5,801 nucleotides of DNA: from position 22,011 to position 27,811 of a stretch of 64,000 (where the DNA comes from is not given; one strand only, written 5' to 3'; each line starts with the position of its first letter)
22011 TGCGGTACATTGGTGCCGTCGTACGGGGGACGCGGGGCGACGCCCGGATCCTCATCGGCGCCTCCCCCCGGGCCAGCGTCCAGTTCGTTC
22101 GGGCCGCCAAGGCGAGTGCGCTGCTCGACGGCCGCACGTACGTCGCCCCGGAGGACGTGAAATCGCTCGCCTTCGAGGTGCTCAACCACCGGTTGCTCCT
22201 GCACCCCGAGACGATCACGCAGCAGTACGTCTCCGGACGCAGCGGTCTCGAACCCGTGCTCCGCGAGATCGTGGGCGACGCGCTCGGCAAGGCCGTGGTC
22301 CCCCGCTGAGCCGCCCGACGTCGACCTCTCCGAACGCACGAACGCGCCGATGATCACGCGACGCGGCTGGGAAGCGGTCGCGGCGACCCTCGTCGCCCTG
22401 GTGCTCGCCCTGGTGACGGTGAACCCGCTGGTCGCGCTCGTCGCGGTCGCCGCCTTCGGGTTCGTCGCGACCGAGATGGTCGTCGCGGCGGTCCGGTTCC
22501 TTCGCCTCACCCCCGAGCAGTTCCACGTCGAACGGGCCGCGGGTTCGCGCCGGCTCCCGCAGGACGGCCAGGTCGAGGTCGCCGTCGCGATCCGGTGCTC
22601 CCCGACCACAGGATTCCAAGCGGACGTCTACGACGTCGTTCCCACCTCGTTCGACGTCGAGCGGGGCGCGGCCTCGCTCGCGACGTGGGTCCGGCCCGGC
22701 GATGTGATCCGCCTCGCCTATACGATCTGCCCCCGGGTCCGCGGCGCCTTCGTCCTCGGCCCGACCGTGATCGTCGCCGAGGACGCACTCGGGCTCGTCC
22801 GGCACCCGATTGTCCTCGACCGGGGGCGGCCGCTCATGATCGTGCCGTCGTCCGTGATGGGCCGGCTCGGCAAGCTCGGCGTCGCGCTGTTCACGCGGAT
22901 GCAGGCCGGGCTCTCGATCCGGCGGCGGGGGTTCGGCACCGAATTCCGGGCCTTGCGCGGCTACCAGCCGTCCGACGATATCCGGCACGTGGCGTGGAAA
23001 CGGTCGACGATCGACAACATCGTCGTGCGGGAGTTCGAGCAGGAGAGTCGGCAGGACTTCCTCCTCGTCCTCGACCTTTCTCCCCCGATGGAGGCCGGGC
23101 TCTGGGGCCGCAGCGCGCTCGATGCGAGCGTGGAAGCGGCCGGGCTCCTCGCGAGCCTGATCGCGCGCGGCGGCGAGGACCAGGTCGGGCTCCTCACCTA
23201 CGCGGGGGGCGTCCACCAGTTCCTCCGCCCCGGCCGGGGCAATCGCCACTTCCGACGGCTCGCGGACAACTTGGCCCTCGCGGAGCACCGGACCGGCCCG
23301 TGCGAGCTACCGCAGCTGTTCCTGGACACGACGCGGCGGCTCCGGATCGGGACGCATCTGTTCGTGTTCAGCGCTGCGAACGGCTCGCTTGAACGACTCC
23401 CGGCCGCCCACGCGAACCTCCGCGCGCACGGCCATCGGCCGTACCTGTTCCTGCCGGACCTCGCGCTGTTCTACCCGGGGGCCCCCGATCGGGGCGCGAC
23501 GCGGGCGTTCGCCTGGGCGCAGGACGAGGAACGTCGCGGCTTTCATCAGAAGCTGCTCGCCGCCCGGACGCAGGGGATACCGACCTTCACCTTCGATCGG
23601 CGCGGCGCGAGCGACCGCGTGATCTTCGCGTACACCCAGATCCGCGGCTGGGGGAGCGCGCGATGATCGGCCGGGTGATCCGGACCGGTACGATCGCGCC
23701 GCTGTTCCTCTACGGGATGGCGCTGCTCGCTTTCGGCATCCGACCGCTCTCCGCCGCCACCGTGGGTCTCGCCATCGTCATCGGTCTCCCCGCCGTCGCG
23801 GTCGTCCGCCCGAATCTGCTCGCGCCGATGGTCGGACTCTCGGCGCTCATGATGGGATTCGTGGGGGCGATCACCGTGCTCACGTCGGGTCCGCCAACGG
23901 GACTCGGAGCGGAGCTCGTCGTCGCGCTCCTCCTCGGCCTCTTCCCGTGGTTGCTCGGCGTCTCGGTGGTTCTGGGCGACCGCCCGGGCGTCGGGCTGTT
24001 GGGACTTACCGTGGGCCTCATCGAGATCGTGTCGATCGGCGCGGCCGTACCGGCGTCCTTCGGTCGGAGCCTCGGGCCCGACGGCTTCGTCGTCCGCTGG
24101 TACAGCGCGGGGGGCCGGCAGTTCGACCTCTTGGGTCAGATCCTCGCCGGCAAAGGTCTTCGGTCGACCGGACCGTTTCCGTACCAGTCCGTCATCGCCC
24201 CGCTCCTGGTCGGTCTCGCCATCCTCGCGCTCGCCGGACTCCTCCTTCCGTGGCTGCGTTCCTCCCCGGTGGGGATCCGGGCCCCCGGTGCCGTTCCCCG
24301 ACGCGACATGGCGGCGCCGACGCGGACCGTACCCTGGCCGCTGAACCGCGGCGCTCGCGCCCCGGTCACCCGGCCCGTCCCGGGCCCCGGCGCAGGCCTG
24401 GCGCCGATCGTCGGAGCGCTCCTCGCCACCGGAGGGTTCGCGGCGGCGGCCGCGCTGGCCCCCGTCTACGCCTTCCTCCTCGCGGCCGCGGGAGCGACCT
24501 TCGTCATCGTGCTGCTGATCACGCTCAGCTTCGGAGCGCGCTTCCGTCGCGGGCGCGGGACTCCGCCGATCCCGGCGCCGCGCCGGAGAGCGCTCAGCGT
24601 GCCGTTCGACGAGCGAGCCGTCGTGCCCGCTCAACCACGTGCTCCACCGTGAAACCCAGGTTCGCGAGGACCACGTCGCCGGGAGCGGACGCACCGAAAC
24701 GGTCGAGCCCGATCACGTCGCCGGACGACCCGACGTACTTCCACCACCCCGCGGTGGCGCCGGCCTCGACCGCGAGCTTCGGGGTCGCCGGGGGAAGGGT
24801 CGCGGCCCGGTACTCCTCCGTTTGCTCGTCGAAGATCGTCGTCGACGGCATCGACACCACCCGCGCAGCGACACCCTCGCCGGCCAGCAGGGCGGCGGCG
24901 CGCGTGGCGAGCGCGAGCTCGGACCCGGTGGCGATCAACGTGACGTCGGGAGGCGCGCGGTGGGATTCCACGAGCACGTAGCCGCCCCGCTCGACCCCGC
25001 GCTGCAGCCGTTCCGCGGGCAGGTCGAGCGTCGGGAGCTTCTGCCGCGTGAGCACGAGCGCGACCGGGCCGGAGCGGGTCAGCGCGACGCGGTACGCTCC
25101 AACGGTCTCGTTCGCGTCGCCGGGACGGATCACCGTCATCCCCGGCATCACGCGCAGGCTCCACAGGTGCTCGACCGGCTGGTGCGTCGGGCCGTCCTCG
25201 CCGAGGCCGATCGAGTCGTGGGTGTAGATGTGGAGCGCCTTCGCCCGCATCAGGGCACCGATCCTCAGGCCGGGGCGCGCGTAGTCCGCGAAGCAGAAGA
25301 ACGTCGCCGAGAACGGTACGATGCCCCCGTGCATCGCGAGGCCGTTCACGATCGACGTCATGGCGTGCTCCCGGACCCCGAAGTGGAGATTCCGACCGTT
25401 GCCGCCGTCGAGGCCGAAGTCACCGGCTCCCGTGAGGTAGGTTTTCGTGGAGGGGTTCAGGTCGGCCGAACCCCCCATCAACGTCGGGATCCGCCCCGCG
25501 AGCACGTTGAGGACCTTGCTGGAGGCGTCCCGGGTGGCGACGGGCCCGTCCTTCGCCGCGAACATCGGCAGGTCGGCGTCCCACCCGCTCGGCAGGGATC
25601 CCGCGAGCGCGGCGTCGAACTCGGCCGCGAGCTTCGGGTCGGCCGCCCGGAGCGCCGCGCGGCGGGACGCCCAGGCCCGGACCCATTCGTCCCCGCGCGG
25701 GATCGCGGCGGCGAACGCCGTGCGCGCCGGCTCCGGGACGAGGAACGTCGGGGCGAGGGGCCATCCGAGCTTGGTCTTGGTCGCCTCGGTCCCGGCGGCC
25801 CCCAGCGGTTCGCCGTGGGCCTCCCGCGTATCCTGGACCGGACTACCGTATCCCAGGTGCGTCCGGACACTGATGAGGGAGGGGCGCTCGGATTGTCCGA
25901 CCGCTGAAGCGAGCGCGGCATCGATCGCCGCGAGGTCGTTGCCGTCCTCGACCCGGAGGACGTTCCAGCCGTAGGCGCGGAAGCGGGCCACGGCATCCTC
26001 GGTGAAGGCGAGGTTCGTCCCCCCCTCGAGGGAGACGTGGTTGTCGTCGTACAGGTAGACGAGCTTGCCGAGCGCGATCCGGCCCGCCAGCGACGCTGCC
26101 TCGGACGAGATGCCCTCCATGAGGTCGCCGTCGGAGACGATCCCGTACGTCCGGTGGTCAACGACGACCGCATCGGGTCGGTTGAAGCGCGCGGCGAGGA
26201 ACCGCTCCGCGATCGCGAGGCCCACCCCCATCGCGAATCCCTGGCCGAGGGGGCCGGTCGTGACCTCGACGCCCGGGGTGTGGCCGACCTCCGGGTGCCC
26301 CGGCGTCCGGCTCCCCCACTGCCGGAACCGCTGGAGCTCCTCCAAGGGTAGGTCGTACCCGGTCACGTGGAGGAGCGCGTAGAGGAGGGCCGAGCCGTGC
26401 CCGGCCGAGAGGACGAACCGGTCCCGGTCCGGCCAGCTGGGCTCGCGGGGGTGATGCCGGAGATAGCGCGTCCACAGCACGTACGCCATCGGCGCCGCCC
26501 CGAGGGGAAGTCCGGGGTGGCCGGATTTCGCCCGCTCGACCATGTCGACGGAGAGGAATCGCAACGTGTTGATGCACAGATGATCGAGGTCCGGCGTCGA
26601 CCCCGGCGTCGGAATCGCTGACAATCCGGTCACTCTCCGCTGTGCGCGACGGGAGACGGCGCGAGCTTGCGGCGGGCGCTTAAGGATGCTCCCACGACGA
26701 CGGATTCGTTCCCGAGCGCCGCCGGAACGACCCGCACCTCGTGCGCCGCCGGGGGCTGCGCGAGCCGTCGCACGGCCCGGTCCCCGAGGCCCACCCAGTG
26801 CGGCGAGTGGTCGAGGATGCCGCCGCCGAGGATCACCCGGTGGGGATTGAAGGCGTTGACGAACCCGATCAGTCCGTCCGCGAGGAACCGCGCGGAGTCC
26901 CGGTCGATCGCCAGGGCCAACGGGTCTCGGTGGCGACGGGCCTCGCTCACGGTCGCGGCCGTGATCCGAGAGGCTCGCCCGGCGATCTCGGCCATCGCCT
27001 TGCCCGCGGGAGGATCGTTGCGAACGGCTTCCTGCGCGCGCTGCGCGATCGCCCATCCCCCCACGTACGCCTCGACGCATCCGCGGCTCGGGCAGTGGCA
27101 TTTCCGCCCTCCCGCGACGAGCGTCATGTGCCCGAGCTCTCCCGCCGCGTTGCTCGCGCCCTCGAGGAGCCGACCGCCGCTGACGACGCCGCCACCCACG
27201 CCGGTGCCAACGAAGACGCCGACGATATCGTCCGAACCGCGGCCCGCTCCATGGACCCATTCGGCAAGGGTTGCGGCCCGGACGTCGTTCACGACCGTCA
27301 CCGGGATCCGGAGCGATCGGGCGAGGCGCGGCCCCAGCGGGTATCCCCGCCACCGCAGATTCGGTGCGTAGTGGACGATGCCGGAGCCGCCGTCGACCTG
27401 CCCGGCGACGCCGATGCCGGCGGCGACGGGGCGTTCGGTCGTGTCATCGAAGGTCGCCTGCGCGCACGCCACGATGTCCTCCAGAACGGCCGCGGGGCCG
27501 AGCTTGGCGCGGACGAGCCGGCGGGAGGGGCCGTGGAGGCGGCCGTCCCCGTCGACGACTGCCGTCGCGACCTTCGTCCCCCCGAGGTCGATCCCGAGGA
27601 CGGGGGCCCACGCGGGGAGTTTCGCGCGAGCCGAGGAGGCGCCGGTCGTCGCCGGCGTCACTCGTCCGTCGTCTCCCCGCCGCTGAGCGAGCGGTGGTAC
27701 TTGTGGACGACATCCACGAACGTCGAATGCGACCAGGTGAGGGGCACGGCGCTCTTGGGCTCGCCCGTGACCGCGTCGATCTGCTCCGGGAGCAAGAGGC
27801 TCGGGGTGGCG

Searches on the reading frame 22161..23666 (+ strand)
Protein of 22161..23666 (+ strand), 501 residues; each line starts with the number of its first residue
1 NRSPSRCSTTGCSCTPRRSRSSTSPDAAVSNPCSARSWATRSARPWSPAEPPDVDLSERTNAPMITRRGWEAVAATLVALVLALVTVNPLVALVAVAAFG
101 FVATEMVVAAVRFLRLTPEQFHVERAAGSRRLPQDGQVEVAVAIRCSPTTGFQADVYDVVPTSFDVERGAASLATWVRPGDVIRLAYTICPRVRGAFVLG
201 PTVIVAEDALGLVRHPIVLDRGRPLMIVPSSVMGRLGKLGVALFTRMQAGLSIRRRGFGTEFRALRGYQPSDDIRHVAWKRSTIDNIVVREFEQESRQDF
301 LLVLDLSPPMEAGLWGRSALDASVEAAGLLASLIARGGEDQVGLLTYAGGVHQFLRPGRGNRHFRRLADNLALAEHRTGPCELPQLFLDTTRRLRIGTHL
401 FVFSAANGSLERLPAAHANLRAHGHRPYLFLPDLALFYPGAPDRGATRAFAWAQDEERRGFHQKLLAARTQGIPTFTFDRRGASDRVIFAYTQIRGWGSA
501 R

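Call 11: search_protein_families(library=pfam, proteins=[window:22161-23666:+])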
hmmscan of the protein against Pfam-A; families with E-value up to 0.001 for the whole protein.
window:22161-23666:+ (501 aa): 2 families
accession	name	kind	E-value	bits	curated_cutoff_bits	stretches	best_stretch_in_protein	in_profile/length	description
PF01882.25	DUF58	-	1.9e-14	53.8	23.4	1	266-375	3-112/216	Protein of unknown function DUF58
PF13519.12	VWA_2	-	0.00029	21.9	27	1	301-371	2-69/107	von Willebrand factor type A domain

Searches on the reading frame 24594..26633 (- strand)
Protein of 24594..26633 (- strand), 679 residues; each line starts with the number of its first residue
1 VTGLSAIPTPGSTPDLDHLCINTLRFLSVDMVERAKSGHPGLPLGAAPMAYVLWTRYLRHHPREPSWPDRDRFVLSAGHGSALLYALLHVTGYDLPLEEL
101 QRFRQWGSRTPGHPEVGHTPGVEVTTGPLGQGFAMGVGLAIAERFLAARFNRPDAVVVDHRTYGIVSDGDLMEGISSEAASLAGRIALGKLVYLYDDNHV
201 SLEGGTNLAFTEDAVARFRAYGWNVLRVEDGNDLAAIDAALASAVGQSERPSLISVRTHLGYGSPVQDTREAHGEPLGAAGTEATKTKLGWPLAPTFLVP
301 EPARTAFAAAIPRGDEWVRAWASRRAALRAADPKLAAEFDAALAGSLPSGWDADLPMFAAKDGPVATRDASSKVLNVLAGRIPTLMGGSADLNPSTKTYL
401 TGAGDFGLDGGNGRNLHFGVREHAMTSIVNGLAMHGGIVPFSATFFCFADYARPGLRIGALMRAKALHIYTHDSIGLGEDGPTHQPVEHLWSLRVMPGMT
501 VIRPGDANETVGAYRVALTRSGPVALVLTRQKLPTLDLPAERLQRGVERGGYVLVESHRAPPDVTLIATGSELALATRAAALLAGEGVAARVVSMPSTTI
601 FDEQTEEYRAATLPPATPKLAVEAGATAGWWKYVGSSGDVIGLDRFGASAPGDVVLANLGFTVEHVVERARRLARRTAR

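Call 56: find_related_loci(query=window:24594-26633:-, collection=genome_contigs, flank=5000)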
Query window:24594-26633:- (679 aa) in genome_contigs; peptide patterns used: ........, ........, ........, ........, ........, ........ (x = any residue, [..] = any of these).
598 stretches matched a pattern (row limit reached: there are more); 562 encode a relative of the query (tblastn E <= 1e-3); the best 80 are kept; 80 distinct loci.
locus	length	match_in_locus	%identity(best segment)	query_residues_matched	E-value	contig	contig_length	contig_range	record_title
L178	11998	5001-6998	83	10-675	0e+0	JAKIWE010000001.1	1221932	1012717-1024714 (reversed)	MAG: Thermoplasmata archaeon isolate AcS5-107 NODE_1_length_1221932_cov_20.113987, whole genome shotgun sequence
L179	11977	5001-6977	65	15-673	0e+0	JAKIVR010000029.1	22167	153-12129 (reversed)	MAG: Thermoplasmata archaeon isolate AcS11-62 AcS11-62_29, whole genome shotgun sequence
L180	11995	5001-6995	63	15-679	0e+0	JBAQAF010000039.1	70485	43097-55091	MAG: Thermoplasmata archaeon isolate MFD00144_ilm_asm_bin23 k127_141855, whole genome shotgun sequence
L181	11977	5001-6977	65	15-673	0e+0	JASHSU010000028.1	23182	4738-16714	MAG: Thermoplasmata archaeon isolate JOPF135 JOPF_AWAY_contig_200214, whole genome shotgun sequence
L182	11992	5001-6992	64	15-678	0e+0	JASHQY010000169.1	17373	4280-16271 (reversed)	MAG: Thermoplasmata archaeon isolate JOPF087 JOPF_N102_contig_77917, whole genome shotgun sequence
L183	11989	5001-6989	62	11-673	0e+0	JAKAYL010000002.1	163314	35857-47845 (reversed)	MAG: Thermoplasmata archaeon isolate YS4.bin60 NODE_29_length_163314_cov_10.414218, whole genome shotgun sequence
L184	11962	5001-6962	64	15-670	0e+0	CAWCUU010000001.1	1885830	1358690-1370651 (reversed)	MAG: uncultured Gemmatimonadales bacterium isolate MFD01721.bin.1.82 genome assembly, contig: contig_13004, whole genome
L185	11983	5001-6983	62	15-675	0e+0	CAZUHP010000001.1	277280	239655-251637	MAG TPA_asm: uncultured Desulfarculaceae bacterium isolate SRP338002_co1_115 genome assembly, contig: NODE_26_length_277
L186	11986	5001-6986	60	16-676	0e+0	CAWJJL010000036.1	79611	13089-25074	MAG: uncultured delta proteobacterium isolate MFD04492.bin.2.26 genome assembly, contig: contig_38737, whole genome shot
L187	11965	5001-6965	62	16-670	0e+0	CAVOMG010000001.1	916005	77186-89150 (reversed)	MAG: uncultured Thermoplasmata archaeon isolate MFD00008.bin.2.88 genome assembly, contig: contig_16383, whole genome sh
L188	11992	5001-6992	61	15-677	0e+0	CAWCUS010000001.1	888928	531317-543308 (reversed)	MAG: uncultured Gemmatimonadales bacterium isolate MFD01721.bin.1.53 genome assembly, contig: contig_10968, whole genome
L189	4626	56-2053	60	11-669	0e+0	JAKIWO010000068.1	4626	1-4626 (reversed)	MAG: Thermoplasmata archaeon isolate SubAcS13-24 SubAcS13-24_68, whole genome shotgun sequence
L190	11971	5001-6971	58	17-675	0e+0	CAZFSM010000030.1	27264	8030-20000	MAG TPA_asm: uncultured Veillonellaceae bacterium isolate SRP302447_co2_51 genome assembly, contig: NODE_4820_length_272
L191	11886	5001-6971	62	15-670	0e+0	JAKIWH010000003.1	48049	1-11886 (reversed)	MAG: Thermoplasmata archaeon isolate AcS5-34 NODE_1906_length_48049_cov_4.725424, whole genome shotgun sequence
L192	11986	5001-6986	59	15-676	0e+0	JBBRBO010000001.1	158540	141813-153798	MAG: Desulfomonilales bacterium isolate Co_metawrap_2348 Cmw_2348_k141_786999_length_158540_cov_11.0000, whole genome sh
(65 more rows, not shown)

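Call 68: search_protein_families(library=ncbifam, proteins=[window:24594-26633:-])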
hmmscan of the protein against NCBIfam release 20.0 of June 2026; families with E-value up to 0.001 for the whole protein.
window:24594-26633:- (679 aa): 8 families
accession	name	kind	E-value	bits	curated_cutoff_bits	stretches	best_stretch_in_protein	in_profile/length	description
TIGR00232.1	tktlase_bact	equivalog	3.1e-249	828.7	682.25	1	20-673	3-652/654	transketolase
NF004558.0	PRK05899.2-4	equivalog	2.8e-165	551.4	788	1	17-671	3-647/651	transketolase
NF004559.0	PRK05899.2-5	equivalog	2.3e-79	267.3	488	1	22-605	23-546/627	transketolase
NF004556.0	PRK05899.2-2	equivalog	9.7e-59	199.2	575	2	28-290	28-277/639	transketolase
TIGR00204.1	dxs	equivalog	1.8e-10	40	465.95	1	422-596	362-529/616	1-deoxy-D-xylulose-5-phosphate synthase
TIGR00759.1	aceE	equivalog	5.1e-10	38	859.9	1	14-231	72-292/885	pyruvate dehydrogenase (acetyl-transferring), homodimeric type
TIGR03186.1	AKGDH_not_PDH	exception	6.6e-10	37.9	1408.3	1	14-237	72-298/889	alpha-ketoglutarate dehydrogenase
NF003933.0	PRK05444.2-2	equivalog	6.9e-07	28.2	395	0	164-268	145-259/606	1-deoxy-D-xylulose-5-phosphate synthase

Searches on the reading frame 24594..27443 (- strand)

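Call 47: search_protein_families(library=pfam, proteins=[window:24594-27443:-])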
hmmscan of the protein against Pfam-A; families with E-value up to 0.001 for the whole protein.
window:24594-27443:- (949 aa): 4 families
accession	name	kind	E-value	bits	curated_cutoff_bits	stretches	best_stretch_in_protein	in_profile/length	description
PF00456.26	Transketolase_N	-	2.1e-132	441.6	22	1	288-618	3-334/334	Transketolase, thiamine diphosphate binding domain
PF02779.29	Transket_pyr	-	3.8e-50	170.4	27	1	635-804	3-173/174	Transketolase, pyrimidine binding domain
PF22613.1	Transketolase_C_1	-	3.3e-37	127.6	27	1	820-932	1-113/113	Transketolase-like TK C-terminal domain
PF02780.25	Transketolase_C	-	1.3e-13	51.3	25.9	1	827-936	5-124/124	Transketolase, C-terminal domain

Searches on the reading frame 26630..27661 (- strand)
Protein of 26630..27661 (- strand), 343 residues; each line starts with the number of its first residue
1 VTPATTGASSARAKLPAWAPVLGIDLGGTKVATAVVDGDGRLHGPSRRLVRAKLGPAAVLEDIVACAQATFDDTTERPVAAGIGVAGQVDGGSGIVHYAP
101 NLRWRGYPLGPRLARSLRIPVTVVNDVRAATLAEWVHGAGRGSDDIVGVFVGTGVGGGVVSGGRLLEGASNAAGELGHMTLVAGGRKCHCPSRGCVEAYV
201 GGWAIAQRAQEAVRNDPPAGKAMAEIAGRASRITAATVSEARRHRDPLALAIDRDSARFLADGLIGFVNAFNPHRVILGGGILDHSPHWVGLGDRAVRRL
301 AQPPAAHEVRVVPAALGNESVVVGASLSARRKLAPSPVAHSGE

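Call 63: search_protein_families(library=pfam, proteins=[window:26630-27661:-])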
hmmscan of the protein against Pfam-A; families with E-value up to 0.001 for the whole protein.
window:26630-27661:- (343 aa): 1 family
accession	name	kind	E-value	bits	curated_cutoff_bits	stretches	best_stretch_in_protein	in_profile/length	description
PF00480.26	ROK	-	4.2e-61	207.5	22.9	1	22-330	2-292/294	ROK family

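Call 68: search_protein_families(library=ncbifam, proteins=[window:26630-27661:-])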
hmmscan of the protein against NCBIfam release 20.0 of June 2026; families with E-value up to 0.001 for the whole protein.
window:26630-27661:- (343 aa): 13 families
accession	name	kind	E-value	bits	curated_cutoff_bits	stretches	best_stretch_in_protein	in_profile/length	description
TIGR00744.1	ROK_glcA_fam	subfamily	1.3e-56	192.2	260.35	1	22-330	1-309/318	ROK family glucokinase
NF003461.0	PRK05082.1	subfamily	2.7e-35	122.1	283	1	21-332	3-289/291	N-acetylmannosamine kinase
NF047937.1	TransRegNagC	equivalog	4.4e-35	121.6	650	1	69-330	131-385/399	DNA-binding transcriptional regulator NagC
NF049930.1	TransRegMlc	equivalog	2.2e-34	119.5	530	1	72-327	140-388/405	sugar metabolism global transcriptional regulator Mlc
NF007251.0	PRK09698.1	equivalog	7.4e-34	117.4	253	2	21-216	8-204/304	allose kinase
NF047821.1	NactlManKinNanK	equivalog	3.7e-30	105.4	450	1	21-330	3-287/288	N-acetylmannosamine kinase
NF045551.1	GK_Pyrobac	equivalog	6e-27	94.7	500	1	21-329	2-280/294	ATP-dependent glucokinase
NF007108.0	PRK09557.1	equivalog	2.8e-25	89.2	443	1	22-284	4-257/303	fructokinase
NF009835.0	PRK13310.1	equivalog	7.7e-21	74.7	380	1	23-326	4-297/303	N-acetylglucosamine kinase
NF042998.1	bglucokin_BglK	equivalog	1.1e-17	64.2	550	1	24-290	6-251/291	beta-glucoside kinase BglK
NF045942.1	PolPhglucPhase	equivalog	4.2e-15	56.2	250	1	22-181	3-156/242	polyphosphate--glucose phosphotransferase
NF009836.0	PRK13311.1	equivalog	1.6e-13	50.5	551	1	23-230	4-219/256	N-acetyl-D-glucosamine kinase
NF045550.1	FrctkaseScrK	equivalog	1.1e-09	38.1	400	1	24-206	8-191/293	fructokinase ScrK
